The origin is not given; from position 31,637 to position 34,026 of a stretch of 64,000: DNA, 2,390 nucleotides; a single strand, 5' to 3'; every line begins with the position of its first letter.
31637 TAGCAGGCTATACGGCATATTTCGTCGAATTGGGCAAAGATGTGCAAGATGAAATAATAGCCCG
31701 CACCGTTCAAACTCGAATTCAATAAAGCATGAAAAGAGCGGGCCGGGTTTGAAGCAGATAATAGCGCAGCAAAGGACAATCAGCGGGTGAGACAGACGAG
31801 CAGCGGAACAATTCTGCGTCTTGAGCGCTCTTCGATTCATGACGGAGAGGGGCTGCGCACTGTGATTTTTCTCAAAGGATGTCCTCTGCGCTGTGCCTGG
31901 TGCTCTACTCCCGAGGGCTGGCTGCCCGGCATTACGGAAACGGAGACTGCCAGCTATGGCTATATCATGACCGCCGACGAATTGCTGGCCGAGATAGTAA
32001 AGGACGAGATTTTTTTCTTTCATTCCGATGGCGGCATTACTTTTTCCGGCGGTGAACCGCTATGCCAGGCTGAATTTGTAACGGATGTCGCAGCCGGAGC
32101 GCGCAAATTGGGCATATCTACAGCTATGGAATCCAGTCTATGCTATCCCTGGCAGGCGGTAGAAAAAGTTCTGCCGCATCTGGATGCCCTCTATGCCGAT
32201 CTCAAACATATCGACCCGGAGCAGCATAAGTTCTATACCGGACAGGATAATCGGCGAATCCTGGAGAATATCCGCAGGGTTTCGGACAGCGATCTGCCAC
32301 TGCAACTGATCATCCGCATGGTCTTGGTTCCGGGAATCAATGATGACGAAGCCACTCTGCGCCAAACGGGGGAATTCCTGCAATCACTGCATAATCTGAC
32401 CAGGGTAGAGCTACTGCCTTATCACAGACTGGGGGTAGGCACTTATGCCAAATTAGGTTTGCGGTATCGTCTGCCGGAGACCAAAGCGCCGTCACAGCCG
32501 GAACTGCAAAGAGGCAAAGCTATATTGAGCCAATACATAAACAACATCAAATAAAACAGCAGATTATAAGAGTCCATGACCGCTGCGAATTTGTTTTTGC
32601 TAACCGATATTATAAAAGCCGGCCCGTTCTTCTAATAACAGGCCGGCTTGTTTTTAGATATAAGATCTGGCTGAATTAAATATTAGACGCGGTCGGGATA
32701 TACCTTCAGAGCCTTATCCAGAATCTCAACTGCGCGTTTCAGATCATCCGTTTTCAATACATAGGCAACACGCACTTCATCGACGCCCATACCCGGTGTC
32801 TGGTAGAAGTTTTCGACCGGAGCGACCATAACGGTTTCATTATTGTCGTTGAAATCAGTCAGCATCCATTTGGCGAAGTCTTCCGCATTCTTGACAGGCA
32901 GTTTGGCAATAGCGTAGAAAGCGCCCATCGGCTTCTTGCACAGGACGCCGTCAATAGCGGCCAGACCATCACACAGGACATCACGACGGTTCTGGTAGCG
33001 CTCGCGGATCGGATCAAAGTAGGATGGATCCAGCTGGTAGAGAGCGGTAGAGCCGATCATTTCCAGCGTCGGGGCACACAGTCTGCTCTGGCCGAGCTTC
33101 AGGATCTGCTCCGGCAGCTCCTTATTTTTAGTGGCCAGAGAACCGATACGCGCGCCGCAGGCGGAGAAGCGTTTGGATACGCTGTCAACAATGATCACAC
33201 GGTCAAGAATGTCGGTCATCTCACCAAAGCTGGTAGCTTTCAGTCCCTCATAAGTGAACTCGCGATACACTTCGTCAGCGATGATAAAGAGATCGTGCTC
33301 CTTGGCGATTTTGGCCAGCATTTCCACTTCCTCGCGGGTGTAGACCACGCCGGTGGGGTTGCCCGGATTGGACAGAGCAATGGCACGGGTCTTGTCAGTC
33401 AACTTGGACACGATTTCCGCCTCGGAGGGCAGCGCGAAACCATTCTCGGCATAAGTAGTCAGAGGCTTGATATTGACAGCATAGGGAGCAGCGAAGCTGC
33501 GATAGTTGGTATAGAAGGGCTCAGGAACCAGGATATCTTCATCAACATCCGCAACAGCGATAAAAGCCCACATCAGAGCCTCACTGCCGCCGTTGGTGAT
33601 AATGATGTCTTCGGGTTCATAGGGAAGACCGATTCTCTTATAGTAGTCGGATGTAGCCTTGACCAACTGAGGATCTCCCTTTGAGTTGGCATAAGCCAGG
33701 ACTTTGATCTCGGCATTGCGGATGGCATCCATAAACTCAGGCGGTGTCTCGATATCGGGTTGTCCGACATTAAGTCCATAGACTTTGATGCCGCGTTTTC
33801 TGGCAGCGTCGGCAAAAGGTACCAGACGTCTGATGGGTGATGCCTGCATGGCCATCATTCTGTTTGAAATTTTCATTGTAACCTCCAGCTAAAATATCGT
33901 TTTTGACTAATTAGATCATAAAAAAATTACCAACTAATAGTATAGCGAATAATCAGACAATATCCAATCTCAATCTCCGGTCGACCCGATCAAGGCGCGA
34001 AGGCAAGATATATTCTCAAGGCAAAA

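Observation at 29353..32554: Eliminase-type glycyl radical enzyme of unknown substrate paired with a short, PflA-like activase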

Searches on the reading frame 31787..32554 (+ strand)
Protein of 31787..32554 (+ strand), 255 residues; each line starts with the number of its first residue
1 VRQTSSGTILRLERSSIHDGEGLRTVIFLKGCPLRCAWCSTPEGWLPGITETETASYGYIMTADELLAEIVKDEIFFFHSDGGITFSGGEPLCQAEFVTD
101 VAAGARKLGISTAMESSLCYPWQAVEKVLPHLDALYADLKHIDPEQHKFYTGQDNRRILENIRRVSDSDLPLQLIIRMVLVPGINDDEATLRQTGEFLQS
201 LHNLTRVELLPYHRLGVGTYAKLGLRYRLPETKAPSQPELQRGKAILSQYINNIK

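Call 3: search_protein_families(library=ncbifam, proteins=[window:31787-32554:+], max_evalue=0.001)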
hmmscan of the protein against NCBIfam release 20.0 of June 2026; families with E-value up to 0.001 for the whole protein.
window:31787-32554:+ (255 aa): 19 families
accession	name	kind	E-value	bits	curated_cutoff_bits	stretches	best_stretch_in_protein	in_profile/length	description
TIGR02494.1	PFLE_PFLC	subfamily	1.7e-70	237.6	174.35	2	56-249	99-291/293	glycyl-radical enzyme activating protein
NF048010.1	SfplDhtActHpsHDes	equivalog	1.9e-66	223.9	430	2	55-241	106-292/298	(2S)-3-sulfopropanediol dehydratase activating enzyme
NF043069.1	T4HPD_activ_SAM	equivalog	1e-64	218.8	425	2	57-247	100-288/299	trans-4-hydroxy-L-proline dehydratase activase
NF048008.1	SfplDhtActHpfHKleb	equivalog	2.8e-61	207.5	500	2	56-252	102-297/308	(2S)-3-sulfopropanediol dehydratase activating enzyme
NF033719.1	ind_deCO2_activ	equivalog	2.8e-59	200.9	425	2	56-247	106-293/302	indoleacetate decarboxylase activase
NF033717.2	HPDL_rSAM_activ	equivalog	1.6e-55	188.6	420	2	60-247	111-296/311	4-hydroxyphenylacetate decarboxylase activase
TIGR02493.1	PFLA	equivalog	2.1e-55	187.6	231.75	1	12-248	5-233/235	pyruvate formate-lyase-activating protein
TIGR04395.1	cutC_activ_rSAM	equivalog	1.4e-53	182.2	360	2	58-250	107-300/309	choline TMA-lyase-activating enzyme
NF007483.0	PRK10076.1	equivalog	5.4e-47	160.4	326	2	58-244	95-278/292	[formate-C-acetyltransferase]-activating enzyme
NF008356.0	PRK11145.1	equivalog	5.7e-45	153.5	375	1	7-254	5-244/246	pyruvate formate lyase 1-activating protein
TIGR04003.1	rSAM_BssD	equivalog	7.1e-41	140.4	496.45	2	55-225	102-272/314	[benzylsuccinate synthase]-activating enzyme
TIGR04041.1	activase_YjjW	hypoth_equivalog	7.2e-34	117.4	250.2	2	60-221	92-247/276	YjjW family glycine radical enzyme activase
TIGR02495.1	NrdG2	equivalog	1.6e-13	50.4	131.15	1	24-189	18-172/193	anaerobic ribonucleoside-triphosphate reductase activating protein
TIGR02491.1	NrdG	equivalog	1e-10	41.7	126.1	1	11-107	4-92/154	anaerobic ribonucleoside-triphosphate reductase activating protein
TIGR04337.1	AmmeMemoSam_rS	hypoth_equivalog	3.2e-07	29.5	220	1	83-199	120-235/349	AmmeMemoRadiSam system radical SAM enzyme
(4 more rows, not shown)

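Call 4: search_protein_families(library=pfam, proteins=[window:31787-32554:+], max_evalue=0.001)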
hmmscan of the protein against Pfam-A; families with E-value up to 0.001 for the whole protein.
window:31787-32554:+ (255 aa): 2 families
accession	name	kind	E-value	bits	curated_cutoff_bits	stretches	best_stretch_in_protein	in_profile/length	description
PF04055.27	Radical_SAM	-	7.9e-21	75.4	29.5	1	26-188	1-158/166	Radical SAM superfamily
PF13353.11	Fer4_12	-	2.7e-12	47.6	22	1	19-126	2-98/137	4Fe-4S single cluster domain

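Call 55: find_homologous_proteins(query=window:31787-32554:+, max_evalue=1e-20)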
Query window:31787-32554:+ (255 aa): 6928 proteins with E <= 1e-20 among 8000 candidates; the best 120 are listed.
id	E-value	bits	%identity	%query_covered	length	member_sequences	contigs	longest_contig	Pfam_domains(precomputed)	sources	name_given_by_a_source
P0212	3.3e-158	543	93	100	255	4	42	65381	PF04055.28,PF13353.12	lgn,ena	-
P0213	2.8e-147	507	87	100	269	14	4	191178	PF04055.28,PF13353.12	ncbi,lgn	-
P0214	9.5e-108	377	67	98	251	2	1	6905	PF04055.28,PF13353.12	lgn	-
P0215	1.2e-102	361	63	98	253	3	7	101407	PF04055.28,PF13353.12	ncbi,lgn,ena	-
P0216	3.2e-100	353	61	98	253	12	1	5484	PF04055.28,PF13353.12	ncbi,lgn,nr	ncbi:MAG TPA: glycyl-radical enzyme activating protein [Bacillota bacterium]|nr:glycyl-radical enzym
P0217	2.2e-99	350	60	98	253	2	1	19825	PF04055.28,PF13353.12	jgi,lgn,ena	-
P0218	2.1e-91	324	58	97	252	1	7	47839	PF04055.28,PF13353.12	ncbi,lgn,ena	-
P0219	4.0e-89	316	59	96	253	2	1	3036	PF04055.28,PF13353.12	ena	-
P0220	1.4e-86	308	56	97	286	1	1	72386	PF04055.28,PF13353.12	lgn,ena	-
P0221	1.8e-86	308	56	96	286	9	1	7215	PF04055.28,PF13353.12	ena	-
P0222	4.7e-86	306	53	98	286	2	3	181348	PF04055.28,PF13353.12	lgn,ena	-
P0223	5.9e-85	303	54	97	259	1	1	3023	PF04055.28,PF13353.12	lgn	-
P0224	6.2e-85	303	55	99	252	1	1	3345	PF04055.28,PF13353.12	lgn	-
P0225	1.1e-84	302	52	98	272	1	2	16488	PF04055.28,PF13353.12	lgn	-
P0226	1.1e-84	302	56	96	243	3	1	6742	PF04055.28,PF13353.12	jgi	jgi:pyruvate formate lyase activating enzyme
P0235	3.2e-82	294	50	99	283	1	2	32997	PF04055.28,PF13353.12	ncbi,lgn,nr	ncbi:MAG: glycyl-radical enzyme activating protein [Planctomycetaceae bacterium]|nr:glycyl-radical e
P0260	1.3e-78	282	56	95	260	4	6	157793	PF04055.28,PF13353.12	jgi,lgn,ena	jgi:pyruvate formate lyase activating enzyme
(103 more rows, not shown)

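Call 56: find_encoding_contigs(protein=P0222, flank=6000, max_places=1)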
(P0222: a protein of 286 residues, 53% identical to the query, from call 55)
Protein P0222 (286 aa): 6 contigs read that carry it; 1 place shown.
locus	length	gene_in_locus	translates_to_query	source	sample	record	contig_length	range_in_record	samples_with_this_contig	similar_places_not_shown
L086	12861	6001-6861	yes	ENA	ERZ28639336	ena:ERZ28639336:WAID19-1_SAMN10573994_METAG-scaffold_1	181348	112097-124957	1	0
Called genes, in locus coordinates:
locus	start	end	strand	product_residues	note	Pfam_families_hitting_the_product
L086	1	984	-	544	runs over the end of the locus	PF02028:BCCT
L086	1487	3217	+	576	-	PF00989:PAS (faint), PF13426:PAS_9 (faint), PF00158:Sigma54_activat, PF14532:Sigma54_activ_2, PF07724:AAA_2 (faint), PF25601:AAA_lid_14, PF02954:HTH_8 (weak)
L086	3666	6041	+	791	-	PF02901:PFL-like, PF01228:Gly_radical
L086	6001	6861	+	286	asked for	PF13353:Fer4_12, PF04055:Radical_SAM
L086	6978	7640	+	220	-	PF00440:TetR_N (weak)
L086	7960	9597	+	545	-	PF02028:BCCT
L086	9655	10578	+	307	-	PF01261:AP_endonuc_2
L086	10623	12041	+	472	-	PF06253:MTTB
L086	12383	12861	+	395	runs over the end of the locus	PF00528:BPD_transp_1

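Call 57: find_encoding_contigs(protein=P0235, flank=6000, max_places=1)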
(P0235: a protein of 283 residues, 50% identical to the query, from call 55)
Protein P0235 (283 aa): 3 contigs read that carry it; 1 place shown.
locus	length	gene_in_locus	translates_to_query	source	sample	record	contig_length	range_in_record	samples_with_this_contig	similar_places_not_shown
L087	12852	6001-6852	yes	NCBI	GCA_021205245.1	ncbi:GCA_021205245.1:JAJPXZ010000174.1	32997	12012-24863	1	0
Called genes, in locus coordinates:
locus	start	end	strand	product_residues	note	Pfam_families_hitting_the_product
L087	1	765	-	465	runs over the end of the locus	PF01554:MatE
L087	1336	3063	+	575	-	PF00989:PAS (faint), PF07724:AAA_2 (faint), PF00158:Sigma54_activat, PF14532:Sigma54_activ_2, PF07728:AAA_5 (weak), PF25601:AAA_lid_14, PF02954:HTH_8, PF13556:HTH_30 (weak)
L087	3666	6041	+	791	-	PF02901:PFL-like, PF01228:Gly_radical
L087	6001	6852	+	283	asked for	PF04055:Radical_SAM, PF13353:Fer4_12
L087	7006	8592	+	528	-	PF01235:Na_Ala_symp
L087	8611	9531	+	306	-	PF01261:AP_endonuc_2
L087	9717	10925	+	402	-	PF00465:Fe-ADH, PF13685:Fe-ADH_2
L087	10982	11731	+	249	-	PF01965:DJ-1_PfpI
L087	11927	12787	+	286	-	PF01418:HTH_6, PF13580:SIS_2 (faint), PF01380:SIS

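Call 58: find_encoding_contigs(protein=P0260, flank=6000, max_places=1)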
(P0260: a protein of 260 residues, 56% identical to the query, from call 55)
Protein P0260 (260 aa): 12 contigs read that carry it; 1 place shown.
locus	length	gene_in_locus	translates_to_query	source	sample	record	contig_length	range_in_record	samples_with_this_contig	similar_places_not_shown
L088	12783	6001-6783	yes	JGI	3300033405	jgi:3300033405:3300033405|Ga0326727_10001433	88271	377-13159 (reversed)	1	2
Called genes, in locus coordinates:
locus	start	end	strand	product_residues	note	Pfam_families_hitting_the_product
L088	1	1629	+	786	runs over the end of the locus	PF02901:PFL-like, PF01228:Gly_radical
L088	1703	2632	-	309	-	PF00126:HTH_1, PF03466:LysR_substrate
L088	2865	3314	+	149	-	-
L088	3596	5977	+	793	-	PF02901:PFL-like, PF01228:Gly_radical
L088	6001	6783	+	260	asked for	PF13353:Fer4_12, PF04055:Radical_SAM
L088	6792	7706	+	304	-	PF00037:Fer4 (faint), PF12838:Fer4_7 (weak), PF13187:Fer4_9 (weak), PF13353:Fer4_12 (weak), PF27538:NosR (weak), PF04055:Radical_SAM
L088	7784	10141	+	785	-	PF02901:PFL-like, PF01228:Gly_radical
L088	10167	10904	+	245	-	PF00106:adh_short, PF08659:KR, PF13561:adh_short_C2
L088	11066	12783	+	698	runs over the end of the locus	?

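Call 60: search_protein_families(library=ncbifam, proteins=[L088:7784-10141:+, L086:3666-6041:+], max_evalue=1e-30)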
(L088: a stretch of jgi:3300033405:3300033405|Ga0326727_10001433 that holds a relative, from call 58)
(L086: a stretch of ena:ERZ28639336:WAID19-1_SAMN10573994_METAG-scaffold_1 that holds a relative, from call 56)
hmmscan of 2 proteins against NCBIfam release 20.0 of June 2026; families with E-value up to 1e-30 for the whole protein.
L088:7784-10141:+ (785 aa): 9 families
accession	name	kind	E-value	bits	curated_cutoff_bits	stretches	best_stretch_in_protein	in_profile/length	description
TIGR01774.1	PFL2-3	subfamily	1.3e-227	757.9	678.2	1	1-784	1-785/786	formate C-acetyltransferase/glycerol dehydratase family glycyl radical enzyme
NF043068.1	glycl_HYPD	equivalog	6.3e-189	629.7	1100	1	4-784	2-783/784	trans-4-hydroxy-L-proline dehydratase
NF048009.1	SfplDhtHpfGKleb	equivalog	7.8e-183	609.7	1000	1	4-782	26-821/824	(2S)-3-sulfopropanediol dehydratase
NF007437.0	PRK09983.1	equivalog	1.9e-182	608.3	1109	1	3-784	2-764/765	formate C-acetyltransferase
NF048011.1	SfplDhtHpsGDes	equivalog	1.4e-176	589.2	1000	1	4-784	24-820/821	(2S)-3-sulfopropanediol dehydratase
TIGR04394.1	choline_CutC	equivalog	1e-167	560.1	1050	1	2-782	1-785/789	choline trimethylamine-lyase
NF033718.1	indole_decarb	equivalog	5.4e-130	435.1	1100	1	110-783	163-866/868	indoleacetate decarboxylase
NF033715.1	glycyl_HPDL_Lrg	equivalog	4.4e-93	312.7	1150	2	154-583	225-678/901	4-hydroxyphenylacetate decarboxylase large subunit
TIGR01255.1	pyr_form_ly_1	equivalog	1e-48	166.4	994.2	1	122-783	132-741/744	formate C-acetyltransferase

L086:3666-6041:+ (791 aa): 9 families
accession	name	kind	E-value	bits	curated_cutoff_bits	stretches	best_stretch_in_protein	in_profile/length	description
TIGR01774.1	PFL2-3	subfamily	8.2e-207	689.1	678.2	1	5-788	3-785/786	formate C-acetyltransferase/glycerol dehydratase family glycyl radical enzyme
TIGR04394.1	choline_CutC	equivalog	3.3e-206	687.4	1050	1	6-787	3-786/789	choline trimethylamine-lyase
NF048011.1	SfplDhtHpsGDes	equivalog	4.5e-181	604.1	1000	1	6-787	24-819/821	(2S)-3-sulfopropanediol dehydratase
NF043068.1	glycl_HYPD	equivalog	5.4e-180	600.2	1100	1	6-787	2-782/784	trans-4-hydroxy-L-proline dehydratase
NF007437.0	PRK09983.1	equivalog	8e-157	523.5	1109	1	6-786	3-762/765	formate C-acetyltransferase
NF048009.1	SfplDhtHpfGKleb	equivalog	8.6e-145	483.9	1000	1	6-788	26-823/824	(2S)-3-sulfopropanediol dehydratase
NF033718.1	indole_decarb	equivalog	2.6e-119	399.8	1100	2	108-589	159-644/868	indoleacetate decarboxylase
NF033715.1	glycyl_HPDL_Lrg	equivalog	2.7e-107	359.7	1150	2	180-589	250-678/901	4-hydroxyphenylacetate decarboxylase large subunit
TIGR01255.1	pyr_form_ly_1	equivalog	4.9e-40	137.7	994.2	1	249-785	229-739/744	formate C-acetyltransferase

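Call 61: search_protein_representatives(protein=window:31787-32554:+)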
Query: 255 residues. Proteins with E-value up to 0.001 (for the whole library): 12938; up to 1e-10: 6507; up to 1e-30: 1582. The best 150 are listed.
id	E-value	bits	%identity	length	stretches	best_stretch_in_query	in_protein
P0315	6.9e-75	268.1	52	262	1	6-250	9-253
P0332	2.7e-69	249.8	50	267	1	6-244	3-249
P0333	7.2e-68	245.2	47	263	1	6-254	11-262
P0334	8.1e-68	245.0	49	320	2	50-242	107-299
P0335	3.2e-66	239.8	50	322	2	55-247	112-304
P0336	9.1e-65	235.0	45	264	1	5-254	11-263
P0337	1.1e-61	224.9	46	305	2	57-247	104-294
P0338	4.1e-60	219.8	52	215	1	6-203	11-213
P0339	1.2e-59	218.3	48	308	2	55-240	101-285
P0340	5.7e-59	216.0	43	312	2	45-251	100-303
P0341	1.8e-58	214.4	45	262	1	5-240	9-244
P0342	2.4e-58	213.9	43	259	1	7-249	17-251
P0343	2.7e-58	213.8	48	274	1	5-237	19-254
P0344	1.0e-57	211.9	45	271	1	8-247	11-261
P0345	1.8e-57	211.1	46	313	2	55-246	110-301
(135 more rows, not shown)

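Call 73: predict_structure(alignment_id=A1)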
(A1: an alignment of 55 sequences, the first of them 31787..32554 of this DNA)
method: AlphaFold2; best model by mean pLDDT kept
length: 255 residues; sequences in the alignment: 55
mean_pLDDT: 96.5   pTM: 0.92
mean pLDDT of the five models: 96.5, 96.2, 96.0, 95.7, 95.4
residues with pLDDT >= 90: 244; 70-90: 9; 50-70: 1; < 50: 1
segments of 3 or more residues with pLDDT < 50: none
pLDDT, mean of each block of 10 residues (from residue 1): 85 92 97 97 97 95 98 94 96 98 97 98 99 99 99 99 98 98 98 99 98 92 95 96 98 95
secondary structure, 60 per line:
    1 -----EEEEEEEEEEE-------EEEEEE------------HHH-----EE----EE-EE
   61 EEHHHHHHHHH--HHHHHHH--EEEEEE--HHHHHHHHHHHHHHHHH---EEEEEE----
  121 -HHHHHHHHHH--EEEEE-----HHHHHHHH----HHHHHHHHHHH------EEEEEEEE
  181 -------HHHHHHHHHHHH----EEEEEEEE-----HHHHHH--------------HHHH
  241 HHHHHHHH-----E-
elements in order: E6-16 E24-29 E59-62 H63-71 H74-80 E83-88 H91-107 E111-116 H122-131 E134-138 H144-151 H156-166 E173-180 H188-199 E204-211 H217-222 H237-248

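Call 76: fold_search(model_id=the predicted structure, library=pdb)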
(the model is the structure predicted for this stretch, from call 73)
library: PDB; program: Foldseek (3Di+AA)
matches with E <= 10: 1485; with E <= 0.001: 132
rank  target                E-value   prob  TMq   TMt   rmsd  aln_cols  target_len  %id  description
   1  3c8f                  8.8e-28  1.00  0.88  0.91   2.5       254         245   32  4Fe-4S-Pyruvate formate-lyase Activating Enzyme with partially disordered AdoMet (released 2008-10-28)
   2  8fo0                  2.5e-26  1.00  0.90  0.93   1.8       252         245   32  The structure of a crystallizable variant of E. coli pyruvate formate-lyase activating enzyme bound to a partially cleav (released 2023-05-24)
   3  3cb8_A                3.1e-25  1.00  0.91  0.95   1.4       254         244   32  4Fe-4S-Pyruvate formate-lyase activating enzyme in complex with AdoMet and a peptide substrate (released 2008-10-28)
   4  3can                  1.0e-12  1.00  0.58  0.90   1.8       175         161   32  Crystal structure of a domain of pyruvate-formate lyase-activating enzyme from Bacteroides vulgatus ATCC 8482 (released 2008-03-04)
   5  8hzv_C                1.6e-09  1.00  0.60  0.34   5.3       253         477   18  The crystal structure of a Radical SAM Enzyme DesII (released 2024-07-10)
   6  8hzv_D                3.1e-09  1.00  0.56  0.32   6.6       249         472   19  The crystal structure of a Radical SAM Enzyme DesII (released 2024-07-10)
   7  3rfa_B                3.8e-09  1.00  0.62  0.46   6.4       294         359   15  X-ray structure of RlmN from Escherichia coli in complex with S-adenosylmethionine (released 2011-05-11)
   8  8hzv_B                4.5e-09  1.00  0.57  0.33   7.1       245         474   20  The crystal structure of a Radical SAM Enzyme DesII (released 2024-07-10)
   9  3rfa_A                6.6e-09  1.00  0.68  0.53   7.2       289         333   16  X-ray structure of RlmN from Escherichia coli in complex with S-adenosylmethionine (released 2011-05-11)
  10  5hr6_A                8.5e-09  1.00  0.64  0.48   6.6       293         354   16  X-ray crystal structure of C118A RlmN with cross-linked tRNA purified from Escherichia coli (released 2016-04-13)
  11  8hzy_A                1.2e-08  1.00  0.57  0.33   6.4       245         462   20  The crystal structure of a Radical SAM Enzyme DesII (released 2024-07-10)
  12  5hr7_A                1.8e-08  1.00  0.63  0.47   5.9       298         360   16  X-ray crystal structure of C118A RlmN from Escherichia coli with cross-linked in vitro transcribed tRNA (released 2016-04-13)
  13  5vsl_A                1.9e-08  1.00  0.68  0.66   3.4       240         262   15  Crystal structure of viperin with bound [4Fe-4S] cluster and S-adenosylhomocysteine (SAH) (released 2017-06-14)
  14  6q2p_A                1.9e-08  1.00  0.65  0.57   3.6       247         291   15  Crystal structure of mouse viperin bound to cytidine triphosphate and S-adenosylhomocysteine (released 2020-01-22)
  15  8hzy_B                2.2e-08  1.00  0.58  0.34   5.5       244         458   17  The crystal structure of a Radical SAM Enzyme DesII (released 2024-07-10)
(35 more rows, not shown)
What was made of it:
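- On PflA (pyruvate formate-lyase activase): The fold, however, matches 3CB8 (call 76).
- The model has the PFL-AE fold (calls 73, 76). The model is confident and has a PFL-AE-like fold (calls 73, 76).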

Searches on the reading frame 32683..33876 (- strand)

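Call 3: search_protein_families(library=ncbifam, proteins=[window:32683-33876:-], max_evalue=0.001)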
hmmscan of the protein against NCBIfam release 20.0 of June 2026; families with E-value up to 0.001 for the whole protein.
window:32683-33876:- (397 aa): 76 families (the best 25 are shown)
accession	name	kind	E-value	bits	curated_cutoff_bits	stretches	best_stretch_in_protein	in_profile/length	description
NF005744.0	PRK07568.1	subfamily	2.8e-182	605.9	389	1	1-396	1-396/398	pyridoxal phosphate-dependent aminotransferase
NF041364.1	GntC_guanitoxin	equivalog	4.5e-63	213.3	415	1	34-386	2-353/356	guanitoxin biosynthesis PLP-dependent (S)-gamma-hydroxy-L-arginine cyclodehydratase GntC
NF041091.1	asp_aminotase_Arch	equivalog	2.9e-58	197.5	550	1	10-389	7-374/376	aspartate aminotransferase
NF006230.0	PRK08363.1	equivalog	1.1e-56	192.4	534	1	1-390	2-392/398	alanine aminotransferase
NF005816.0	PRK07682.1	equivalog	9e-56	189.1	620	1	2-390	5-383/390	aminotransferase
NF005588.0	PRK07309.1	equivalog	3.8e-52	177.5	576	1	32-389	32-385/391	pyridoxal phosphate-dependent aminotransferase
NF005817.0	PRK07683.1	equivalog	2.9e-51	174.4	575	1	3-390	5-381/387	aminotransferase A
NF004770.0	PRK06108.1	subfamily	9.8e-51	172.8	422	1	3-391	13-393/396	pyridoxal phosphate-dependent aminotransferase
NF005305.0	PRK06836.1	equivalog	4.3e-49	167.8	376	1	7-391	7-392/396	pyridoxal phosphate-dependent aminotransferase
NF005855.0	PRK07777.1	equivalog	1e-46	160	553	1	28-389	24-387/391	pyridoxal phosphate-dependent aminotransferase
TIGR01265.1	tyr_nico_aTase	subfamily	2.1e-46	158.7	292.45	1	9-337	10-350/403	tyrosine/nicotianamine family aminotransferase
NF006514.0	PRK08960.1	equivalog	3.3e-46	157.9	554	1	2-391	4-386/388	pyridoxal phosphate-dependent aminotransferase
NF004769.0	PRK06107.1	equivalog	5.5e-46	157.1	617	1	3-323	6-329/402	aspartate transaminase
NF005601.0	PRK07337.1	equivalog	2e-45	155.5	496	1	1-390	6-392/394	pyridoxal phosphate-dependent aminotransferase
NF006229.0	PRK08361.1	equivalog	1.7e-44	152.5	624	1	3-391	10-389/391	aspartate aminotransferase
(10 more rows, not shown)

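Call 4: search_protein_families(library=pfam, proteins=[window:32683-33876:-], max_evalue=0.001)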
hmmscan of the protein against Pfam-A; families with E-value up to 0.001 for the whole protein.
window:32683-33876:- (397 aa): 1 family
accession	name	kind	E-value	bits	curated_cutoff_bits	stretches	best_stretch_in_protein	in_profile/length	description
PF00155.27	Aminotran_1_2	-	3.1e-46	158.7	19.7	1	31-385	2-360/361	Aminotransferase class I and II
